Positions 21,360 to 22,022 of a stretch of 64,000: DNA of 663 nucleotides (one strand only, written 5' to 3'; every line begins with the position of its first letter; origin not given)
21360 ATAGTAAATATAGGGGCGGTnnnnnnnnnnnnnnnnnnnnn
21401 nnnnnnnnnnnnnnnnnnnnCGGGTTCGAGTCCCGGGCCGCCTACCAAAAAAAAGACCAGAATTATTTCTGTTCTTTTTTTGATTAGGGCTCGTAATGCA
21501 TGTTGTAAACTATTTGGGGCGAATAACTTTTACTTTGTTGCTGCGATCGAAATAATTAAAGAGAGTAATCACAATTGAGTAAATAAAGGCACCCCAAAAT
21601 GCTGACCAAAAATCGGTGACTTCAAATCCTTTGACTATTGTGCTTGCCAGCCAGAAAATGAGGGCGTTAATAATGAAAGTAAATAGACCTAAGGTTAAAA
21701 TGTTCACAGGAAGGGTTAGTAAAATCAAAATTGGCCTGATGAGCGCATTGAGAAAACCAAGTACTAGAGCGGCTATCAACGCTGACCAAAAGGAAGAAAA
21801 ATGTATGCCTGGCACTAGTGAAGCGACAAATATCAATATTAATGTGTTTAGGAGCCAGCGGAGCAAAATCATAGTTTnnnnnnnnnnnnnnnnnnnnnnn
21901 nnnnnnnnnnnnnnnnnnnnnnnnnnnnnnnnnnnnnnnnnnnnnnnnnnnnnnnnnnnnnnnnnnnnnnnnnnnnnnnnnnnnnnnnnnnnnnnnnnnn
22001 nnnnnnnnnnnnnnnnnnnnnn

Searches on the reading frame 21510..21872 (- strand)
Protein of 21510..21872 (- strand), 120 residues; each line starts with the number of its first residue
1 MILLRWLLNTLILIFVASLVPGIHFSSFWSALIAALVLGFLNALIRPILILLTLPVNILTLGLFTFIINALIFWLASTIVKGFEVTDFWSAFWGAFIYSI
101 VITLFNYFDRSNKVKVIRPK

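Call 7: search_protein_families(library=pfam, proteins=[window:21510-21872:-])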
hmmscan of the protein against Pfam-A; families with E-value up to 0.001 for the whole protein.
window:21510-21872:- (120 aa): 1 family
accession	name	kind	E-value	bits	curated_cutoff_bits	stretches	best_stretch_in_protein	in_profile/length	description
PF04020.18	Phage_holin_4_2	-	1.6e-36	125.5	28.8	1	2-102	3-103/105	Mycobacterial 4 TMS phage holin, superfamily IV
